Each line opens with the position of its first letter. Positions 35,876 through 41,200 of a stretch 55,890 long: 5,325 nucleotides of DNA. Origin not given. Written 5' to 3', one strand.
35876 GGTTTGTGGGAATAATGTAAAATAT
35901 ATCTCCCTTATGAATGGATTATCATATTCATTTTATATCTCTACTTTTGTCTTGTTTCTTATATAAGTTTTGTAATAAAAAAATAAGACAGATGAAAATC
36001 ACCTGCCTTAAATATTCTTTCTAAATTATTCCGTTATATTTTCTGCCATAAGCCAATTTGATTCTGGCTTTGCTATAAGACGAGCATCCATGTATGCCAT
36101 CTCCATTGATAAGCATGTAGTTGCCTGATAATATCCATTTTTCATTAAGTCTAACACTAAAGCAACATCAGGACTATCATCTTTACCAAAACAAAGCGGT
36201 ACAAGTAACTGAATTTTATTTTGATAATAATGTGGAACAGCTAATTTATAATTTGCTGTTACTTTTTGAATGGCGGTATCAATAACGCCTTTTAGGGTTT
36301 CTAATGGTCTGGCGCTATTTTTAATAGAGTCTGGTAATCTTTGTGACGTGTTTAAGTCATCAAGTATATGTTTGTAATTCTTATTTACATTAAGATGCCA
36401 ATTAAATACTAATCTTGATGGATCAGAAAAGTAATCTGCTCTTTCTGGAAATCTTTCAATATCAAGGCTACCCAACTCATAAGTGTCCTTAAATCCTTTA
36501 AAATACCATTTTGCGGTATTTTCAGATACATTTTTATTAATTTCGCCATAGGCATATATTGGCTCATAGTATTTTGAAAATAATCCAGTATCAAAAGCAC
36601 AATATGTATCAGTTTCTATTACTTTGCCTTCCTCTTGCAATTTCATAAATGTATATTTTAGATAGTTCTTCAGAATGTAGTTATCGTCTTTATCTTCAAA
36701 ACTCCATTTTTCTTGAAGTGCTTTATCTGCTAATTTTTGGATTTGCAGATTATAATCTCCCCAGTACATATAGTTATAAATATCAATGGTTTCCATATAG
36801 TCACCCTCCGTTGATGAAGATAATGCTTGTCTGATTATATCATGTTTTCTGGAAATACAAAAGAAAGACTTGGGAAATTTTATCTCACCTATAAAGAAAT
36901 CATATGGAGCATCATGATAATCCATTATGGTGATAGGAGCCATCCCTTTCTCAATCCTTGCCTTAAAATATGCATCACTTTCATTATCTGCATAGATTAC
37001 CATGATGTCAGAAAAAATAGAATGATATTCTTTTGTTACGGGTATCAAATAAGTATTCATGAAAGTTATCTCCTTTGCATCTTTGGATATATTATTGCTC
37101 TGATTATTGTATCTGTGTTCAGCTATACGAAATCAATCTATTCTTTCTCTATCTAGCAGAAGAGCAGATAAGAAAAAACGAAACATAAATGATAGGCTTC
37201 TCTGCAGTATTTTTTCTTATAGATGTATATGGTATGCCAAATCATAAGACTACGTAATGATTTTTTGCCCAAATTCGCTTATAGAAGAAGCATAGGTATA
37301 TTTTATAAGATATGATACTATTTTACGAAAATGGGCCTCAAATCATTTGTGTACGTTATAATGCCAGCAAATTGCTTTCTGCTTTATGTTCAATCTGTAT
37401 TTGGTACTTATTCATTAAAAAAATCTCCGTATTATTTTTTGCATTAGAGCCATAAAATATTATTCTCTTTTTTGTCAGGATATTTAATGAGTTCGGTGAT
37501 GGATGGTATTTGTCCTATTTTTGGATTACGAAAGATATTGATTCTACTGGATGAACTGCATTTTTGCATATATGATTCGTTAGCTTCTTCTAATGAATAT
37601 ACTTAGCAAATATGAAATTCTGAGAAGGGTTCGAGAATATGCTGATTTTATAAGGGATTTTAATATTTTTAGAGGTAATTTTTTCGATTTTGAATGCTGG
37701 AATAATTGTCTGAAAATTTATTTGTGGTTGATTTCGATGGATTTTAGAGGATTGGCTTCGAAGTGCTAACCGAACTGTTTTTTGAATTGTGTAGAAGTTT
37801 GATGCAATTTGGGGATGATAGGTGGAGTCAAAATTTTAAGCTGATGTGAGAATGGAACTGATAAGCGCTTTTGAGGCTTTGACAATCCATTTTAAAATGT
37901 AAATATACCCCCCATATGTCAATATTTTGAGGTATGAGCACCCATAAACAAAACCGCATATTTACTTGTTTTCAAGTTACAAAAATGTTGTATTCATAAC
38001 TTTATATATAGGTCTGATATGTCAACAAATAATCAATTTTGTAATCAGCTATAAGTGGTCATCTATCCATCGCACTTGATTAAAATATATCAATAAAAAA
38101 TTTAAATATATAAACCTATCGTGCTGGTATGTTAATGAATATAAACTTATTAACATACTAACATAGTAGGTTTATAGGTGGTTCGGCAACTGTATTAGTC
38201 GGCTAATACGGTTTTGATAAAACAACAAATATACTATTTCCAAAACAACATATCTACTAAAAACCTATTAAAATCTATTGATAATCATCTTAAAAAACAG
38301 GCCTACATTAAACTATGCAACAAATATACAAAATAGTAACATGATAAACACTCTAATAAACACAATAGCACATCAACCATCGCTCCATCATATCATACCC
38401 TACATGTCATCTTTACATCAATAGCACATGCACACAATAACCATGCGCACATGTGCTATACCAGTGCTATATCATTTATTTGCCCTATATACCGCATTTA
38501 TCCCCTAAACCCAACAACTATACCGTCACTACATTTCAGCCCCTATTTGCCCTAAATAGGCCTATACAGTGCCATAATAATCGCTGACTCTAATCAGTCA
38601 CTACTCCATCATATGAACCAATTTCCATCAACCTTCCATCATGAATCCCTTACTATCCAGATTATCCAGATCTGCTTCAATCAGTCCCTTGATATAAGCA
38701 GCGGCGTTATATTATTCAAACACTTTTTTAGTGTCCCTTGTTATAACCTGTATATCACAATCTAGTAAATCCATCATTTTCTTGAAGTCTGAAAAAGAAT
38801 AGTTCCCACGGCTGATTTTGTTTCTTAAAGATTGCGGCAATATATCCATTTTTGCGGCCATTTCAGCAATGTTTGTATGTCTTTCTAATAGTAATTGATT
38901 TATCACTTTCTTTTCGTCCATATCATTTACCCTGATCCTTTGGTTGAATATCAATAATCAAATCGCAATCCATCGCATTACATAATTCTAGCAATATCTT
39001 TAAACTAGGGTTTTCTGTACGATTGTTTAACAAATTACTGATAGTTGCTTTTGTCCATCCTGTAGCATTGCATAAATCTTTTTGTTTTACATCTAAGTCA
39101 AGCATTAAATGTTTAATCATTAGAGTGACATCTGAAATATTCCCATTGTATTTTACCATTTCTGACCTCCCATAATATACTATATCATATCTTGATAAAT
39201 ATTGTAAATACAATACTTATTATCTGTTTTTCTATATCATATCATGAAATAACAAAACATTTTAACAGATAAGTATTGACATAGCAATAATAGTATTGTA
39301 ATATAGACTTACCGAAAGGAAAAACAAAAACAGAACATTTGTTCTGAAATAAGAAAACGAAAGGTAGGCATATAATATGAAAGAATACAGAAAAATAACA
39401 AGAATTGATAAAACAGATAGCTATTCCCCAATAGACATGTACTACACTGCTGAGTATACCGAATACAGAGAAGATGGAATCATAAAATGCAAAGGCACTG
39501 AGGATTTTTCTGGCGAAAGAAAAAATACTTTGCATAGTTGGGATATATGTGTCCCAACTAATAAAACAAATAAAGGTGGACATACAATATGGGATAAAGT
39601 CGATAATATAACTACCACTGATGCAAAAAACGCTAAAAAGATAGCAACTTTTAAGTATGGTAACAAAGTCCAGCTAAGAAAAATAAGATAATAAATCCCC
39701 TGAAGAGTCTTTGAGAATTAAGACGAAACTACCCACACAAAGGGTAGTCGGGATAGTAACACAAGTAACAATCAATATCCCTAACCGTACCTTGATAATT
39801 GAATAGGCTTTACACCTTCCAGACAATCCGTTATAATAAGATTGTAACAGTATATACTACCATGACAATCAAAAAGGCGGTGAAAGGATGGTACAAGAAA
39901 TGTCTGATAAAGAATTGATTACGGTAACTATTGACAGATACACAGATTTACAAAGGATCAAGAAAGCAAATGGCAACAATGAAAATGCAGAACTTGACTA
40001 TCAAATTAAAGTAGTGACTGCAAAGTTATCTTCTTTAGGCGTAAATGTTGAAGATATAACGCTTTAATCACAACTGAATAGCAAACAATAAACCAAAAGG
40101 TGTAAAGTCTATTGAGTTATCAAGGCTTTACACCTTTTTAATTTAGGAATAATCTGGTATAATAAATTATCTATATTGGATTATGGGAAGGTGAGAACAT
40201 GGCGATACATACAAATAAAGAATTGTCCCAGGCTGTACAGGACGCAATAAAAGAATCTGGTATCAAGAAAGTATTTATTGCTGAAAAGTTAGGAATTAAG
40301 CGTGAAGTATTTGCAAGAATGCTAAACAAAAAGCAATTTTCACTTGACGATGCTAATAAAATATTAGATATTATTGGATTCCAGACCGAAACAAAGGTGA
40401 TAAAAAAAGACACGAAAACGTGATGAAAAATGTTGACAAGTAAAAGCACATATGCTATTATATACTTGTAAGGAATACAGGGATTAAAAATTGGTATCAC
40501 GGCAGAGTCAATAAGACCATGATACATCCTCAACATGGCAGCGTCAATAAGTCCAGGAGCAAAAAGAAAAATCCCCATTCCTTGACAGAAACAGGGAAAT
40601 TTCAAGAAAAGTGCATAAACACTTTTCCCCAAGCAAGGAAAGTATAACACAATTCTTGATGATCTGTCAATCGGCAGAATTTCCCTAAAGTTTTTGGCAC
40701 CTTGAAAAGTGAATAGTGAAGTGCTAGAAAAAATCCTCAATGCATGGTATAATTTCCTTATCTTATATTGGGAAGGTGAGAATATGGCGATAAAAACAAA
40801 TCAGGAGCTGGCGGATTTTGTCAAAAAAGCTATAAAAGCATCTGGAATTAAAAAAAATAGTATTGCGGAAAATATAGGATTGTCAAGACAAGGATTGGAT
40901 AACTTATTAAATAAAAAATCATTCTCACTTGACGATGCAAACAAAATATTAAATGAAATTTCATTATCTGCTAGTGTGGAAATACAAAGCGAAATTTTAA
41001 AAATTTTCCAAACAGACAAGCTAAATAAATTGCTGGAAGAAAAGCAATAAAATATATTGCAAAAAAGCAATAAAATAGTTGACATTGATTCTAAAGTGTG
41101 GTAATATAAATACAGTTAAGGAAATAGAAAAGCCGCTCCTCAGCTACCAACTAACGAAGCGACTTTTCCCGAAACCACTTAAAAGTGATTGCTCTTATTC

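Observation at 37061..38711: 1.65-kb ORF-free region with nested palindromes and a strand-skewed A+C tract: candidate replication origin or control hub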

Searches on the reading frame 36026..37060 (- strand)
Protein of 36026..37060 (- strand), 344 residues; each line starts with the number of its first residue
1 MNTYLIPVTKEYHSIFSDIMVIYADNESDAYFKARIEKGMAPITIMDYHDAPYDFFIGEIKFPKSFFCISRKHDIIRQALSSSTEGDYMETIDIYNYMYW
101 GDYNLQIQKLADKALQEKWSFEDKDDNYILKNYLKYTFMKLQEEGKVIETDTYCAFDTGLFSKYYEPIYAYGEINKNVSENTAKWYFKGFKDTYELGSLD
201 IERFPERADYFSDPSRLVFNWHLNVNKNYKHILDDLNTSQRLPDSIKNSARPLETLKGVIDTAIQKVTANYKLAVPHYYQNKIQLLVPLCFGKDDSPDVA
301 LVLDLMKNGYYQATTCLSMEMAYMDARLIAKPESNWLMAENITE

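Call 11: search_protein_families(library=pfam, proteins=[window:36026-37060:-], max_evalue=0.01)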
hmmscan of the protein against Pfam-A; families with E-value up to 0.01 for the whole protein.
window:36026-37060:- (344 aa): 1 family
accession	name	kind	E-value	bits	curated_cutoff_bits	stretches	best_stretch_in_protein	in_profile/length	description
PF12873.12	DUF3825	-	4.7e-67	226.5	27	1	110-336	1-238/238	Domain of unknown function (DUF3825)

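Call 12: search_protein_families(library=phrogs, proteins=[window:36026-37060:-], max_evalue=0.001)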
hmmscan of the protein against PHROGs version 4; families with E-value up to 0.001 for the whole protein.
window:36026-37060:- (344 aa): 1 family
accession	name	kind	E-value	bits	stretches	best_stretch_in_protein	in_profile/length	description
phrog_11623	-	unknown function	3.9e-45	155.2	1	89-338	3-256/258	-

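Call 17: search_dna_similar(query=window:36026-37060:-, collection=phages, mode=protein, max_rows=15)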
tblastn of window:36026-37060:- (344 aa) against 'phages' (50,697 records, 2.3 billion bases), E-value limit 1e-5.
Records with a match: 7; places in all: 7; records where one place covers at least 80% of the query: 0.
Best place of each record, by identity: <60% 7.
By first word of the organism name: Ruminococcus 2; Listeria 2; Bacteriophage 1; Monoglobales 1; Streptococcus 1.
By host as written in the record: Ruminococcus sp. 2; Listeria monocytogenes 2; - 1; Monoglobales 1; Streptococcus parauberis KCTC_11537 1.
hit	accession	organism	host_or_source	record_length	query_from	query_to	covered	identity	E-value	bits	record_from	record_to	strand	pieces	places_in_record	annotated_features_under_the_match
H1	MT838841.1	Bacteriophage sp.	human fecal samples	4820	92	339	72%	41.8%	5e-55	199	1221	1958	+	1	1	record has no annotation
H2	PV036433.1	Ruminococcus phage NatCom_23091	Ruminococcus sp.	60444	81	337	75%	34.2%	5e-39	152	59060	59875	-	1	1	hypothetical protein (x2)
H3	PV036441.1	Ruminococcus phage NatCom_29429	Ruminococcus sp.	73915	81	337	75%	34.2%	5e-39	152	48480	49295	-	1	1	hypothetical protein (x2)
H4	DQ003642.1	Listeria phage A006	Listeria monocytogenes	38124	89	337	72%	33.2%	5e-26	114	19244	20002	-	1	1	gp21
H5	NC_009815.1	Listeria phage A006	Listeria monocytogenes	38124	89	337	72%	33.2%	5e-26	114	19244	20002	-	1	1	DUF3825 domain-containing protein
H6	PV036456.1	Monoglobales phage CHVD 5762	Monoglobales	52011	93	338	72%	32.6%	9e-29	122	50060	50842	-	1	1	hypothetical protein (x2)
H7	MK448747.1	Streptococcus phage Javan385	Streptococcus parauberis KCTC_11537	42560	94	339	72%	28.8%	4e-20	97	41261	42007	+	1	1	hypothetical protein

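Call 18: find_related_loci(query=window:36026-37060:-, collection=viral_contigs, flank=8000)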
Query window:36026-37060:- (344 aa) in viral_contigs; peptide patterns used: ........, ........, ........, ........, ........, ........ (x = any residue, [..] = any of these).
58 stretches matched a pattern; 48 encode a relative of the query (tblastn E <= 1e-3); 44 distinct loci.
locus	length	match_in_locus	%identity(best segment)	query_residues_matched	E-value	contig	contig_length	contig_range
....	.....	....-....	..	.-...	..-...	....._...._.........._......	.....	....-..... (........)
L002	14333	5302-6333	70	1-344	3e-160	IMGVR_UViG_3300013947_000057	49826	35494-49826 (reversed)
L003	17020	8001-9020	68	1-344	2e-151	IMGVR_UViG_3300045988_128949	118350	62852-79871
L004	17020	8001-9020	68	1-344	2e-151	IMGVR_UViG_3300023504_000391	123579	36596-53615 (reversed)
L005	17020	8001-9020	68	1-344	2e-151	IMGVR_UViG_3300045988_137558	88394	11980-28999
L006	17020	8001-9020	68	1-344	2e-151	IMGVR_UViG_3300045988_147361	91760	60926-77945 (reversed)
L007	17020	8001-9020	67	1-344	7e-149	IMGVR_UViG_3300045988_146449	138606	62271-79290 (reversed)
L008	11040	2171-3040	78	55-344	9e-148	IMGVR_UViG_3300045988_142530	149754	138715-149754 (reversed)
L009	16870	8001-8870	78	55-344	5e-148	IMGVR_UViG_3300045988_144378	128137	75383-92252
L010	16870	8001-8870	78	55-344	1e-147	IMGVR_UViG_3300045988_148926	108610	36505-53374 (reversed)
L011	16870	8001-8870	78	55-344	5e-148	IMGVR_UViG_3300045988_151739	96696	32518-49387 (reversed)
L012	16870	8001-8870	78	55-344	1e-147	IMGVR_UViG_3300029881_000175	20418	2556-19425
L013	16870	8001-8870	78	55-344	1e-147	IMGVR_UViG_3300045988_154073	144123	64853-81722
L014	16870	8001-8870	78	55-344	5e-148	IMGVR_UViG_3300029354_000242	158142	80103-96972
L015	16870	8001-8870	78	55-344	9e-148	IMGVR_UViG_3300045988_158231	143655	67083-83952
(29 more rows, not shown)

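Call 27: find_encoding_contigs(protein=window:36026-37060:-, flank=6000, max_places=10)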
Protein window:36026-37060:- (344 aa): 24 contigs read that carry it; 10 places shown.
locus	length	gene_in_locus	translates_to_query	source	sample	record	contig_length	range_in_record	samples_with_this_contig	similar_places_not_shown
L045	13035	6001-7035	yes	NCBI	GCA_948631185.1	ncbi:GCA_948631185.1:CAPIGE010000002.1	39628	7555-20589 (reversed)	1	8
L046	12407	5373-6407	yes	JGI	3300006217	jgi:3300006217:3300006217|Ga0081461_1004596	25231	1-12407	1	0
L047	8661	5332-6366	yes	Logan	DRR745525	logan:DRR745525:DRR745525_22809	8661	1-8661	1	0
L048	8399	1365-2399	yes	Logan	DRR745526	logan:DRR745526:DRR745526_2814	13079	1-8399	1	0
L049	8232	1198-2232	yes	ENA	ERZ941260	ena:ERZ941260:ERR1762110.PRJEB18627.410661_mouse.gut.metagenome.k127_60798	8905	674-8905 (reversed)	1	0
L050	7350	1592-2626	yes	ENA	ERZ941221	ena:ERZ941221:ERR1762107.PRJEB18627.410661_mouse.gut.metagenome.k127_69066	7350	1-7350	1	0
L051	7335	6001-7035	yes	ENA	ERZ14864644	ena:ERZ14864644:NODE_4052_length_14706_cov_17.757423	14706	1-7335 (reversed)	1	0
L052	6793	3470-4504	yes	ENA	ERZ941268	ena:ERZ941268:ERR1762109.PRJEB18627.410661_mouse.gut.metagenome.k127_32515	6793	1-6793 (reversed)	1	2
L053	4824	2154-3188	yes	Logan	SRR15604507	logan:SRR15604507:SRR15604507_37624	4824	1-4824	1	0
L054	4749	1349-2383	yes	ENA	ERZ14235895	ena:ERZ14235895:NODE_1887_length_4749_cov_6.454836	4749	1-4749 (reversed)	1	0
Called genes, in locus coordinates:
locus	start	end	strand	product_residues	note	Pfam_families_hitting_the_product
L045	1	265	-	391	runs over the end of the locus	-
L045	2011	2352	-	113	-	-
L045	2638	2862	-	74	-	-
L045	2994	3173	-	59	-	-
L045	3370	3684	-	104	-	-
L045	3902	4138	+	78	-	PF13744:HTH_37 (weak), PF01381:HTH_3, PF13443:HTH_26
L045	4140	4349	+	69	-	-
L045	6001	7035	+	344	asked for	PF12873:DUF3825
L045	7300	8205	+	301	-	PF08346:AntA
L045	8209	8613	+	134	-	-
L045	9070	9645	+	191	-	-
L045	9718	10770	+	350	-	PF02195:ParB_N (weak)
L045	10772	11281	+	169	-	-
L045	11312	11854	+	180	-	-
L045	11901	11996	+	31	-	-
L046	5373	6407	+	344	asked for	PF12873:DUF3825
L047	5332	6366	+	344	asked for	PF12873:DUF3825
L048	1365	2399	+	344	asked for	PF12873:DUF3825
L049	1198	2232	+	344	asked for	PF12873:DUF3825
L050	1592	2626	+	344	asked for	PF12873:DUF3825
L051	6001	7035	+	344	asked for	PF12873:DUF3825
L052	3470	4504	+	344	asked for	PF12873:DUF3825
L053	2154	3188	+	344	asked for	PF12873:DUF3825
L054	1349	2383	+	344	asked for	PF12873:DUF3825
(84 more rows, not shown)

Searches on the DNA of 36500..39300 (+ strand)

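Call 7: search_dna_similar(query=window:36500-39300:+, collection=phages, mode=distant, max_rows=25)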
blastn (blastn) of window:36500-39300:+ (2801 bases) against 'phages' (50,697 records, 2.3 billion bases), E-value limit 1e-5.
No match.

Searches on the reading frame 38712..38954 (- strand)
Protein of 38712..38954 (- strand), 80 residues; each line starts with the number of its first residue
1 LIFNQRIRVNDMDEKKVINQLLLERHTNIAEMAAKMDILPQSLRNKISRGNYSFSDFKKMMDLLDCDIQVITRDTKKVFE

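Call 11: search_protein_families(library=pfam, proteins=[window:38712-38954:-], max_evalue=0.01)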
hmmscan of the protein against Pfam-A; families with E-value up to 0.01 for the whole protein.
window:38712-38954:- (80 aa): 2 families
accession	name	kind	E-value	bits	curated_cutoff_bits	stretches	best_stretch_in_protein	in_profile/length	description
PF20075.5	DUF6471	-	0.00027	21.2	26.8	1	20-67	11-63/65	Domain of unknown function (DUF6471)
PF13443.12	HTH_26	-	0.0086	16.7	22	0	18-69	2-55/63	Cro/C1-type HTH DNA-binding domain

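Call 12: search_protein_families(library=phrogs, proteins=[window:38712-38954:-], max_evalue=0.001)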
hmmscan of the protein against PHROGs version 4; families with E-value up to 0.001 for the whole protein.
window:38712-38954:- (80 aa): 0 families

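Call 106: find_encoding_contigs(protein=window:38712-38921:-, flank=3000, max_places=10)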
Protein window:38712-38921:- (69 aa): 24 contigs read that carry it; 10 places shown.
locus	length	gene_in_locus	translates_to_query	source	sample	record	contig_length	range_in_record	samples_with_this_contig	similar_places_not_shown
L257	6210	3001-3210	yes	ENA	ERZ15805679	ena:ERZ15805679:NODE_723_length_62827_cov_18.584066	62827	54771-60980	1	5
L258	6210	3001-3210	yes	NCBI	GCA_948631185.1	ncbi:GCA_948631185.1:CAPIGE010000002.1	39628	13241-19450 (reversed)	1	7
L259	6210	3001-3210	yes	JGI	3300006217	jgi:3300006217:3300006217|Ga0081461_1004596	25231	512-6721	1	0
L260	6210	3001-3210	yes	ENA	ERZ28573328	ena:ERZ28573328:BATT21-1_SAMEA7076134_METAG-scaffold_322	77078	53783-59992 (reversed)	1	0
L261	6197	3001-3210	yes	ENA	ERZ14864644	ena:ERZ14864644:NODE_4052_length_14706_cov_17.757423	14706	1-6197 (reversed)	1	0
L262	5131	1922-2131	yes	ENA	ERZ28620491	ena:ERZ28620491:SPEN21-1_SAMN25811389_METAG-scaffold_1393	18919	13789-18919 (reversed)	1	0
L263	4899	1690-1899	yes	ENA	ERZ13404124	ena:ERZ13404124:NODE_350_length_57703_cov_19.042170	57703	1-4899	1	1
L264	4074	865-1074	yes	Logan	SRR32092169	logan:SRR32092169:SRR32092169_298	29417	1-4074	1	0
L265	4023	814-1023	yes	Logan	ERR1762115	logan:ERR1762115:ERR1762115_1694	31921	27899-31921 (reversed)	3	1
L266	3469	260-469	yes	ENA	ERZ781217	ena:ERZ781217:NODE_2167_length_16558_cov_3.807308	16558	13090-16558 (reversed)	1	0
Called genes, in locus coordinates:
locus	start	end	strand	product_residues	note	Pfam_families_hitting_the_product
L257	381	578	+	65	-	-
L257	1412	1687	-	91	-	-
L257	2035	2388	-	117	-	-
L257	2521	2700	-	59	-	-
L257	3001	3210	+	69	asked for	-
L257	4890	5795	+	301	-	PF08346:AntA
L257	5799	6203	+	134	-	-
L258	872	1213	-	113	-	-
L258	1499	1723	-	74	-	-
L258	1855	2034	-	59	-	-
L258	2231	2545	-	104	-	-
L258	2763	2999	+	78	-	PF13744:HTH_37 (weak), PF01381:HTH_3, PF13443:HTH_26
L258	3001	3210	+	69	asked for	-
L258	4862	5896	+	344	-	PF12873:DUF3825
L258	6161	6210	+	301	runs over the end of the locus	PF08346:AntA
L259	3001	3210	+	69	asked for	-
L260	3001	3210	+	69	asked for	-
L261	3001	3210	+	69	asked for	-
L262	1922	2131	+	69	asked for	-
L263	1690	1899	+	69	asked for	-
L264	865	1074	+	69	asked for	-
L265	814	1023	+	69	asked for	-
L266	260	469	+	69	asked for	-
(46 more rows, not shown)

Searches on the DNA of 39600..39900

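Call 108: search_rna_families(source=window, start=39600, end=39900, threshold=evalue, max_evalue=1, show_alignments=2)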
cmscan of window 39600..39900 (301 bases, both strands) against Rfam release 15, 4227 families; matches with E-value up to 1: 2.
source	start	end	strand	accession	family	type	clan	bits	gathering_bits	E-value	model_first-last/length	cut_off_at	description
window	39667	39754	+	RF03152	RAGATH-1-hammerhead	Gene; ribozyme;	-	31.8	56.3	0.0011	1-77/77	no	RAGATH-1 hammerhead ribozyme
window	39695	39754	+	RF00163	Hammerhead_1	Gene; ribozyme;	CL00010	20.1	34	0.02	1-45/45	no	Hammerhead ribozyme (type I)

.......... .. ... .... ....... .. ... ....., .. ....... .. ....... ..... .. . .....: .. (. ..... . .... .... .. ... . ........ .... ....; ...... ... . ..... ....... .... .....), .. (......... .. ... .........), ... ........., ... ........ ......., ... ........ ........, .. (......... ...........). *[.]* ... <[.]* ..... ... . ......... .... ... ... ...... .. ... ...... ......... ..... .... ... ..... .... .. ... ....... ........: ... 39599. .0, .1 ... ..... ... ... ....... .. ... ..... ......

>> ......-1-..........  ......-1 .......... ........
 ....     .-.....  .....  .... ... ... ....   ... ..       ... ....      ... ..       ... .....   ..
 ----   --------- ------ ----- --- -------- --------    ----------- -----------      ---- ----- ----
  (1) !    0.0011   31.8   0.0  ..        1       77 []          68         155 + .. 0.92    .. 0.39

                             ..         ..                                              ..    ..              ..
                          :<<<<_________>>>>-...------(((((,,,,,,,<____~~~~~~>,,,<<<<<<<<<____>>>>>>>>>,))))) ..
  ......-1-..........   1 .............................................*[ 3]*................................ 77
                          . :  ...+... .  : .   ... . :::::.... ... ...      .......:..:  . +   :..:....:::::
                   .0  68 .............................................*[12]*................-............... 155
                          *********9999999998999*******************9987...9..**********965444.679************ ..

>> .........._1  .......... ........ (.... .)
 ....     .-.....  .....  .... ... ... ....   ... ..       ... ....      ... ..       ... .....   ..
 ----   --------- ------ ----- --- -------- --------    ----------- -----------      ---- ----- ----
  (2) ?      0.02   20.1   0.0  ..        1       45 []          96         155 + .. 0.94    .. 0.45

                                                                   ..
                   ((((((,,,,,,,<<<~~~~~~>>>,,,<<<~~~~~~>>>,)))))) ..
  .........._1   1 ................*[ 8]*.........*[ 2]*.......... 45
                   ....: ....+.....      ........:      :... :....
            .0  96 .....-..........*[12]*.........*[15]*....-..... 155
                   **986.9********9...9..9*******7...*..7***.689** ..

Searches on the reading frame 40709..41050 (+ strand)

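Call 11: search_protein_families(library=pfam, proteins=[window:40709-41050:+], max_evalue=0.01)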
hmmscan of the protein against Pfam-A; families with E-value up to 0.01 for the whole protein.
window:40709-41050:+ (113 aa): 3 families
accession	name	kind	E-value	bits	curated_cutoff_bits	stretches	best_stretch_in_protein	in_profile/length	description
PF20317.4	HTH_60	-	0.00089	20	24.1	0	31-109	3-80/140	Helix-turn-helix domain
PF13443.12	HTH_26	-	0.0018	19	22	1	39-82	3-48/63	Cro/C1-type HTH DNA-binding domain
PF01381.28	HTH_3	-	0.0036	17.7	23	1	38-83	1-47/55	Helix-turn-helix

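Call 12: search_protein_families(library=phrogs, proteins=[window:40709-41050:+], max_evalue=0.001)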
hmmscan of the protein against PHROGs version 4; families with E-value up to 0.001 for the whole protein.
window:40709-41050:+ (113 aa): 5 families
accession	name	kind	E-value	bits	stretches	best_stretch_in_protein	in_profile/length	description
phrog_38278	-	unknown function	7.8e-05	23.8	1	27-82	11-66/180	-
phrog_4583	-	transcription regulation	8.7e-05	23.5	1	26-76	3-54/81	transcriptional repressor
phrog_1337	-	DNA, RNA and nucleotide metabolism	0.00032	21.1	1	29-88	10-68/316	DNA binding protein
phrog_686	-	DNA, RNA and nucleotide metabolism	0.00036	21.8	1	30-63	33-65/76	HTH DNA binding protein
phrog_1728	-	transcription regulation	0.00058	19.9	1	33-99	3-68/380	transcriptional regulator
